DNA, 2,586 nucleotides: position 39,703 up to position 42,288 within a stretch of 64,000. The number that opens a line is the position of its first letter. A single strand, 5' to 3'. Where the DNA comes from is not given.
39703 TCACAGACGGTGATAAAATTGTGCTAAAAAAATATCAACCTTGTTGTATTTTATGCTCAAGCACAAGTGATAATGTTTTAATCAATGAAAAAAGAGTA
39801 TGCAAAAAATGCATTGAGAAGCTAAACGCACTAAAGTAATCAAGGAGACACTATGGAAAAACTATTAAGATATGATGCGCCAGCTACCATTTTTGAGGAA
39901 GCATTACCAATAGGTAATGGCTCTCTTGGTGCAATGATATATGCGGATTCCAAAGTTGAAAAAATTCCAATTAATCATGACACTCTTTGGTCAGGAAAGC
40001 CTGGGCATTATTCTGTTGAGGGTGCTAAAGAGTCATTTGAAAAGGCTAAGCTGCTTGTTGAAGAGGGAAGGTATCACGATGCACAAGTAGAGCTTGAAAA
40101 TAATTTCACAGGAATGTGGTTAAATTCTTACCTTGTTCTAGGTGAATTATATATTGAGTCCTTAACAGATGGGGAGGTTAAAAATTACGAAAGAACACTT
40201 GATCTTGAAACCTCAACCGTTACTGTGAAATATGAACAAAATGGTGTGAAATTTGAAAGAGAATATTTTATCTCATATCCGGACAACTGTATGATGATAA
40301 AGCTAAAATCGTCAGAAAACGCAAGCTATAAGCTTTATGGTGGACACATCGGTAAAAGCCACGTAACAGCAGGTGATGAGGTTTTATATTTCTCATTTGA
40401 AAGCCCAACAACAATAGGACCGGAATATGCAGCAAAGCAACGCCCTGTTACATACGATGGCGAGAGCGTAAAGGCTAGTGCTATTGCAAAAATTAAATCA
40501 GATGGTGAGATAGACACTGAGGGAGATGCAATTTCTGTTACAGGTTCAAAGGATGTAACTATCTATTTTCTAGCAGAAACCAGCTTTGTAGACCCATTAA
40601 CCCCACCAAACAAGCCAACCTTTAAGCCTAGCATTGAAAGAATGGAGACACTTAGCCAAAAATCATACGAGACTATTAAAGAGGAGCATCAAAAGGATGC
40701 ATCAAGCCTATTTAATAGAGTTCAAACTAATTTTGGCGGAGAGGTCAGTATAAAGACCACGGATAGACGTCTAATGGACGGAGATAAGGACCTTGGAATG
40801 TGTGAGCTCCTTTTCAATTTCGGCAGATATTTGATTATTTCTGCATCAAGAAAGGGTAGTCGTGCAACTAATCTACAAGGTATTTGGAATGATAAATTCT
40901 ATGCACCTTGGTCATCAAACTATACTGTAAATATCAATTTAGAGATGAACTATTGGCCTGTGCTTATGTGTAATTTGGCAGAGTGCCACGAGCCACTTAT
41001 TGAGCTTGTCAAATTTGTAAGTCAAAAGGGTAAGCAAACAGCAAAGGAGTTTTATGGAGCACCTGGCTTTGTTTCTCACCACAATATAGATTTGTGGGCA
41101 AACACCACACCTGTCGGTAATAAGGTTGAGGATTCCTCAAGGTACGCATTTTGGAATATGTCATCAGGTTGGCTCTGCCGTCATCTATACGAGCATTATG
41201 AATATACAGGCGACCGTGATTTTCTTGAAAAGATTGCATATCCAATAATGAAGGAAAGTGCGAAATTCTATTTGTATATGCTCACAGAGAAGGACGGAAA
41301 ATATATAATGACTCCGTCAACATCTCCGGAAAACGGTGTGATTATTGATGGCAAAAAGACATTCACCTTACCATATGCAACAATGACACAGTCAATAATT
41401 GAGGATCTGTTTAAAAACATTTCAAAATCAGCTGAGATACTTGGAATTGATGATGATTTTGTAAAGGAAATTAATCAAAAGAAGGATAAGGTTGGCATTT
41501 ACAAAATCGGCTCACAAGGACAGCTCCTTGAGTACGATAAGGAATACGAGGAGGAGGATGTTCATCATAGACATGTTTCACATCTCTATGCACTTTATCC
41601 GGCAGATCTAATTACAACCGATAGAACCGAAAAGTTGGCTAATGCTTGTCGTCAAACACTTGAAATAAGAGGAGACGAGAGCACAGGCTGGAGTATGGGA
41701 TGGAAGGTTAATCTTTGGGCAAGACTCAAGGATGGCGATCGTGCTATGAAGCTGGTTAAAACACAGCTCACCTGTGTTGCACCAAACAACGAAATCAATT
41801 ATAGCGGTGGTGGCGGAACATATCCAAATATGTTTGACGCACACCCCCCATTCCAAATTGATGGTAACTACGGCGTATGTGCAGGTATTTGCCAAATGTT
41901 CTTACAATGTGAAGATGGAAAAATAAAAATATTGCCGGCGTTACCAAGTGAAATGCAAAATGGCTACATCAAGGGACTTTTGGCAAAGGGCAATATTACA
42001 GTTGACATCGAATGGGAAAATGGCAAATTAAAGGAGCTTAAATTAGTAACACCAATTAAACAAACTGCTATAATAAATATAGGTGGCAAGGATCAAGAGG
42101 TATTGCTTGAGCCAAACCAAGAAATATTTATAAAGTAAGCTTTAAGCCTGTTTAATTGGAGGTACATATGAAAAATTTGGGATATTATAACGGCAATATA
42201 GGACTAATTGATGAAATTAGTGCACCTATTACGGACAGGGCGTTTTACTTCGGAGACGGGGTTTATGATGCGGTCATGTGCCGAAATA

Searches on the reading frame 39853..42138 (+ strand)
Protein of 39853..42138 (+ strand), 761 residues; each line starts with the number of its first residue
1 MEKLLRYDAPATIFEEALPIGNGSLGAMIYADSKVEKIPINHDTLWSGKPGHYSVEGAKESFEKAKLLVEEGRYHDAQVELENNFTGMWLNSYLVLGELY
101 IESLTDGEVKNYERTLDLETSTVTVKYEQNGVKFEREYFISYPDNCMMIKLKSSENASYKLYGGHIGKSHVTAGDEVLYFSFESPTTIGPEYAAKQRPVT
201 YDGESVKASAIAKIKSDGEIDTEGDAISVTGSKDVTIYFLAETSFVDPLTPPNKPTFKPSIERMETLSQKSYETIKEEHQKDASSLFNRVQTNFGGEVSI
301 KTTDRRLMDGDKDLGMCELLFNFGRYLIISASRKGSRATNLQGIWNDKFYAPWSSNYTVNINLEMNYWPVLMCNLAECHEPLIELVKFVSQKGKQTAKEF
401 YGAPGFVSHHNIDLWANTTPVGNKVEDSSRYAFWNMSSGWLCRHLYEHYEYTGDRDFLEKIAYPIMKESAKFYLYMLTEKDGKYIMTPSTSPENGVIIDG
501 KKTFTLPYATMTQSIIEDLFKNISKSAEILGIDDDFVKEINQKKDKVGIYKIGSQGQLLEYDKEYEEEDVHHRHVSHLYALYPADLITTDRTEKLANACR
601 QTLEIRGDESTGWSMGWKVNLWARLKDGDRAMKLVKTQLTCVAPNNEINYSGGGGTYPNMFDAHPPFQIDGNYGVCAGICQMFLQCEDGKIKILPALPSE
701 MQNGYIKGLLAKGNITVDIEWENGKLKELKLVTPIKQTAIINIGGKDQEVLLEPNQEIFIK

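Call 9: search_protein_families(library=pfam, proteins=[window:39853-42138:+])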
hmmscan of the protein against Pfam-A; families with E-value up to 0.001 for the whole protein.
window:39853-42138:+ (761 aa): 3 families
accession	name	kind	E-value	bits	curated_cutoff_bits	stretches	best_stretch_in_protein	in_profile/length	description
PF22124.2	Glyco_hydro_95_cat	-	3.5e-157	524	27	1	271-682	1-407/408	Glycosyl hydrolase family 95 catalytic domain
PF14498.12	Glyco_hyd_65N_2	-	4.7e-55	187.6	27.7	1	5-246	1-232/234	Glycosyl hydrolase family 65, N-terminal domain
PF21307.2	Glyco_hydro_95_C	-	1.4e-15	58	27.6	1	685-743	1-59/94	Glycoside hydrolase family 95, C-terminal domain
